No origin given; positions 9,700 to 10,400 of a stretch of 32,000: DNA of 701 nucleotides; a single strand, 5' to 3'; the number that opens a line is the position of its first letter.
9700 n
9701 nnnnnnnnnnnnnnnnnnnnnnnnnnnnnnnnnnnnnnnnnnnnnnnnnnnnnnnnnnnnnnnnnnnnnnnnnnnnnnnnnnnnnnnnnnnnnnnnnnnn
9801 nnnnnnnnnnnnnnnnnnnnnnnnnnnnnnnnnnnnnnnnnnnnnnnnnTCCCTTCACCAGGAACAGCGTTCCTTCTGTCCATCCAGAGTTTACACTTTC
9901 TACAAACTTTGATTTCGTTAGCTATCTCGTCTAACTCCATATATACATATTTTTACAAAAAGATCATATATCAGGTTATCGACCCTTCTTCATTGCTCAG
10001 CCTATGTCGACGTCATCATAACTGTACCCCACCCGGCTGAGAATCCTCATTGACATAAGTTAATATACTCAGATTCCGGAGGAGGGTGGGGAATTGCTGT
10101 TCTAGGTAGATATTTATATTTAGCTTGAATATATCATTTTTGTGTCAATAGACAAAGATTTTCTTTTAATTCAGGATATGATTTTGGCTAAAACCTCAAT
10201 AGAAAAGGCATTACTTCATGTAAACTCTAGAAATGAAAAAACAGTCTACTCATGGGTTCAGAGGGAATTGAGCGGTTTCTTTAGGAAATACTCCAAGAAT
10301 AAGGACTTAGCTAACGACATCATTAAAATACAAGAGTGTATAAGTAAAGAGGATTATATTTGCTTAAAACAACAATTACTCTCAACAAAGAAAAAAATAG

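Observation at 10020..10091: Candidate H/ACA-box sRNA fused head-to-tail to a C/D-box sRNA (tandem or composite guide-RNA locus)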

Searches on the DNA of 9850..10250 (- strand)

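Call 4: search_rna_families(source=window, start=9850, end=10250, threshold=evalue, max_evalue=10, show_alignments=4)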
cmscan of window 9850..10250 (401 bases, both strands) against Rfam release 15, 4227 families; matches with E-value up to 10: 15.
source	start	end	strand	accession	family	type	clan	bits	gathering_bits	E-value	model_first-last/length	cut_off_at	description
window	9969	10023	-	RF01145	sR14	Gene; snRNA; snoRNA; CD-box;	-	22.8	38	0.00042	1-54/54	no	Small nucleolar RNA sR14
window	9969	10023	-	RF01312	sR9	Gene; snRNA; snoRNA; CD-box;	-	21.3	36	0.057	1-55/55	no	Small nucleolar RNA sR9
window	9886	9912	+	RF01105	SBWMV2_UPD-PKl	Cis-reg;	-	20.5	39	1.7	1-27/27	no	Pseudoknot of upstream pseudoknot domain (UPD) of the 3'UTR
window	9969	10023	-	RF01139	sR2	Gene; snRNA; snoRNA; CD-box;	-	20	42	0.027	1-57/57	no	Small nucleolar RNA sR2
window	10003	10082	+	RF01201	snR40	Gene; snRNA; snoRNA; CD-box;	CL00054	15.5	50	1.4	1-93/93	no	Small nucleolar RNA snR40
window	9969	10023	-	RF01133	sR3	Gene; snRNA; snoRNA; CD-box;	-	14.7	41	0.17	1-55/55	no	Small nucleolar RNA sR3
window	9969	10023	-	RF01152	sR1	Gene; snRNA; snoRNA; CD-box;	-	14.5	45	0.19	1-57/57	no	Small nucleolar RNA sR1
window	9975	10023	-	RF01309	sR60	Gene; snRNA; snoRNA; CD-box;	CL00132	14.4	50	1.1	1-55/55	no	Small nucleolar RNA sR60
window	9879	9983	-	RF04329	snoMe18S-C1367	Gene; snRNA; snoRNA; CD-box;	-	14.2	101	5.9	1-110/110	no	Drosophila C/D box small nucleolar RNA snoMe18S-C1367 family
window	9970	10022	-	RF01304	sR5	Gene; snRNA; snoRNA; CD-box;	-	13.5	40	1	1-53/53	no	Small nucleolar RNA sR5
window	10113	10197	+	RF01845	enod40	Gene;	-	12.6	45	1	114-216/263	no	Early nodulin 40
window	9883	9941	-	RF02001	group-II-D1D4-3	Intron;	CL00102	12.2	32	4.1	75-135/170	no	Group II catalytic intron D1-D4-3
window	9955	9997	-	RF01140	sR20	Gene; snRNA; snoRNA; CD-box;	-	12.1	44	9.3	1-56/56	no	Small nucleolar RNA sR20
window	9996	10052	-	RF01147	sR12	Gene; snRNA; snoRNA; CD-box;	-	11.9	38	4.9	1-52/52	no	Small nucleolar RNA sR12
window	9974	10023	-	RF01129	sR44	Gene; snRNA; snoRNA; CD-box;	-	11.4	45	2.7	1-55/55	no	Small nucleolar RNA sR44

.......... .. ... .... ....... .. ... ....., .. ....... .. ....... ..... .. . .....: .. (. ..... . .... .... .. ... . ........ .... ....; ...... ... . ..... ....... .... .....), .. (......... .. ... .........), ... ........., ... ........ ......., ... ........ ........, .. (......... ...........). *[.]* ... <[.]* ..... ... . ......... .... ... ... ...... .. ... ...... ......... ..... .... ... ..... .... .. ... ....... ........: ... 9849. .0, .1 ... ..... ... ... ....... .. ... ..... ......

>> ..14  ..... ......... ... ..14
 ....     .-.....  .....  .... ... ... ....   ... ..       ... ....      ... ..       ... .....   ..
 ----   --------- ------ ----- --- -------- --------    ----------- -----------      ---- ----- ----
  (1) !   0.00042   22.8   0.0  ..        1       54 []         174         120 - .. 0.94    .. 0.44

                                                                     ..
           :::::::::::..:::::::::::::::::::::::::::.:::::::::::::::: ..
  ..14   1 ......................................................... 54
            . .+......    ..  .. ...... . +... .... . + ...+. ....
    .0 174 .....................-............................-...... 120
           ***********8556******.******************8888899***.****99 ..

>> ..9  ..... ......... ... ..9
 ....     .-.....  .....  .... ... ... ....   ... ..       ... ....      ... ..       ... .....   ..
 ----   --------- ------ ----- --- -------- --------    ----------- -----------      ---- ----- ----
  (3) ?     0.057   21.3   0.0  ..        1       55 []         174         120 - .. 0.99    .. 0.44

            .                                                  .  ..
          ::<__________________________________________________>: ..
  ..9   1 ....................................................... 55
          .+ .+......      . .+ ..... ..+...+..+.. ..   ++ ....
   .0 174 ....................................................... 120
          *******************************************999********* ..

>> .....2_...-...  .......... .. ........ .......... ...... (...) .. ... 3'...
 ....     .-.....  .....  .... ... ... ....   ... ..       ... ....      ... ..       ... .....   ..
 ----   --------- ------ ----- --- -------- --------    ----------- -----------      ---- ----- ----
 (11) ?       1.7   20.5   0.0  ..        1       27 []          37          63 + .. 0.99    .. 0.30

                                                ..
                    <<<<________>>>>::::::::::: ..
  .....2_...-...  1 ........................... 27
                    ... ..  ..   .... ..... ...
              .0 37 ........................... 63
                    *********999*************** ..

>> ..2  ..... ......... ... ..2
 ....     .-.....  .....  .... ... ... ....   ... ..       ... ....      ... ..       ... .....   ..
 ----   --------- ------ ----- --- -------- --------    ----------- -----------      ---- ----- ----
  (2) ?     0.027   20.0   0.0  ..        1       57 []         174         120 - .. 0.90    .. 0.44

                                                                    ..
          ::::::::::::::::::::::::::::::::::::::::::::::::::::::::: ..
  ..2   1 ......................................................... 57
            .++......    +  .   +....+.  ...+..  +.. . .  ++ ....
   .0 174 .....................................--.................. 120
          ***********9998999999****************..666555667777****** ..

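Call 68: build_rna_model(alignment_id=A2, structure=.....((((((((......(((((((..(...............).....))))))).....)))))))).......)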
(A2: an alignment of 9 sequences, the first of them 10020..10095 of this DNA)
Model R1 built from alignment A2 (9 sequences, 77 columns); structure: as given.
model positions 72; base pairs 16; branch points 0; effective number of sequences 2.18; information 0.782 bits per position. Calibrated on 0.2 Mb of random sequence (short: E-values are rough).
structure used (alignment columns):
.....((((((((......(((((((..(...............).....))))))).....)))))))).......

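Call 69: search_with_rna_model(model_id=R1, sources=[window, L001, L002, L003, L004, L005, L006, L019, L020, L026, L027, L028, L029, L030, L031, L032, L033, L034, L035], max_evalue=10)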
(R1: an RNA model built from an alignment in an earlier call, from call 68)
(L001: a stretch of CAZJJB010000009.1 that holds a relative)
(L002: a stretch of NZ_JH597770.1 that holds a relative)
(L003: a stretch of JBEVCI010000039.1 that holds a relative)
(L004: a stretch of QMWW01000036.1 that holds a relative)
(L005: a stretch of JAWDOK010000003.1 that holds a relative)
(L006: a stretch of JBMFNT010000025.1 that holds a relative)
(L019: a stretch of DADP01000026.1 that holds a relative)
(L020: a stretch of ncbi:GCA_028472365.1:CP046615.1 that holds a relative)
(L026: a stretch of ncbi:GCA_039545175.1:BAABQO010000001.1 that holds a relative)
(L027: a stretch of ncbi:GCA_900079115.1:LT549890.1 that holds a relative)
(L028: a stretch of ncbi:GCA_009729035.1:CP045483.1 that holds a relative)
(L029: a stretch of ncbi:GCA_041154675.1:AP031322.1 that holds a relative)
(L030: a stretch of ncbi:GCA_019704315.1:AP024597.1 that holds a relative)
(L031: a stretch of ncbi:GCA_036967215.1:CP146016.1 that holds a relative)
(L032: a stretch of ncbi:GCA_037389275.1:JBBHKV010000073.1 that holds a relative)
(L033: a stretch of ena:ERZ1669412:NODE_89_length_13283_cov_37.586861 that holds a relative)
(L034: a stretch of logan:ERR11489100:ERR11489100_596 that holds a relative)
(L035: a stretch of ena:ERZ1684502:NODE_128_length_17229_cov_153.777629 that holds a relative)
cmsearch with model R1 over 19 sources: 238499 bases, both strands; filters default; matches with E-value up to 10: 24.
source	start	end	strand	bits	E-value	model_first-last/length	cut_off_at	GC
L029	9883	9954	+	88.1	1.1e-21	1-72/72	no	0.53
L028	9561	9632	-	87.1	2.1e-21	1-72/72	no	0.57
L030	9565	9636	-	86.7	2.7e-21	1-72/72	no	0.58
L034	2381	2453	+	86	4.1e-21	1-72/72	no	0.55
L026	9882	9954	+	85.7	4.9e-21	1-72/72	no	0.55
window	10020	10095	-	82.1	4.8e-20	1-72/72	no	0.47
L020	2846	2921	+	82.1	4.8e-20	1-72/72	no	0.47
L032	9855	9929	+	80.8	1.1e-19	1-72/72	no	0.55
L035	1276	1343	+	80.6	1.3e-19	1-72/72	no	0.62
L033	2089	2156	-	77.7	8.4e-19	1-72/72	no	0.63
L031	6226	6301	-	52.9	5.9e-12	1-72/72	no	0.51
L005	1265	1339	+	52.1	9.7e-12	1-72/72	no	0.51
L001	1393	1467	+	51.2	1.7e-11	1-72/72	no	0.52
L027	5890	5966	-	40.9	1.3e-08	1-72/72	no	0.52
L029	9880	9951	-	17.4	0.042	1-72/72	no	0.51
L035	1273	1340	-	15.6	0.13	1-72/72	no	0.59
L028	9564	9635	+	14.7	0.23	1-72/72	no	0.57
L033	2092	2159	+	14.4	0.28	1-72/72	no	0.65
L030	9568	9639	+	13.2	0.58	1-72/72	no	0.6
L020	2843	2918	-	12.1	1.2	1-72/72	no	0.49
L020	5261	5316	-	11.3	2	1-72/72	no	0.38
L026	9879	9951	-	10.3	3.7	1-72/72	no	0.55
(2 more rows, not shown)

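Call 71: search_with_rna_model(model_id=R1, sources=[window, L001, L005, L026, L027, L028, L029, L030, L031, L032, L033, L034, L035], max_evalue=0.000001, make_alignment=true)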
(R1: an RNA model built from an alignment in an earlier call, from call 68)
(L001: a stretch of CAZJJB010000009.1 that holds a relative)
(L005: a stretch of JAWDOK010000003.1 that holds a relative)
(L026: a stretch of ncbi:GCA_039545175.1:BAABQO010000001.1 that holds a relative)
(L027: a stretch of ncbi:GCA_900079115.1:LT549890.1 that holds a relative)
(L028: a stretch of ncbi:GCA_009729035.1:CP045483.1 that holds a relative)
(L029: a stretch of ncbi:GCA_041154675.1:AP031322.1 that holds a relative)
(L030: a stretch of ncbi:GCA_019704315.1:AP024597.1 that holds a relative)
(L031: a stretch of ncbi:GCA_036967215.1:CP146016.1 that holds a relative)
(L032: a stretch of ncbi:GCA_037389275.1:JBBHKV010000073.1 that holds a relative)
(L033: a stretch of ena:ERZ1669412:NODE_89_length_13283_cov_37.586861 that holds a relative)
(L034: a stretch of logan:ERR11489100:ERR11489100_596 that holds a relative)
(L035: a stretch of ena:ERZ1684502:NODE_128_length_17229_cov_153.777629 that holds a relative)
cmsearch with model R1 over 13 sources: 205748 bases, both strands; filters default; matches with E-value up to 0.000001: 13.
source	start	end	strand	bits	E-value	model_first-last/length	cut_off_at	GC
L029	9883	9954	+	88.1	9.1e-22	1-72/72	no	0.53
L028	9561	9632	-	87.1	1.8e-21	1-72/72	no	0.57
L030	9565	9636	-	86.7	2.3e-21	1-72/72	no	0.58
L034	2381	2453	+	86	3.5e-21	1-72/72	no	0.55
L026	9882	9954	+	85.7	4.3e-21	1-72/72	no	0.55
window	10020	10095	-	82.1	4.2e-20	1-72/72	no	0.47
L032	9855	9929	+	80.8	9.6e-20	1-72/72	no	0.55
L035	1276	1343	+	80.6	1.1e-19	1-72/72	no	0.62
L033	2089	2156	-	77.7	7.3e-19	1-72/72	no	0.63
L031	6226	6301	-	52.9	5.1e-12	1-72/72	no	0.51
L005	1265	1339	+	52.1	8.4e-12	1-72/72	no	0.51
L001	1393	1467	+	51.2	1.5e-11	1-72/72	no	0.52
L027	5890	5966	-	40.9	1.1e-08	1-72/72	no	0.52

Alignment A3: 13 matches aligned to the model, 91 columns, each read 5' to 3' on its own strand. Consensus structure (alignment columns), stored with it:
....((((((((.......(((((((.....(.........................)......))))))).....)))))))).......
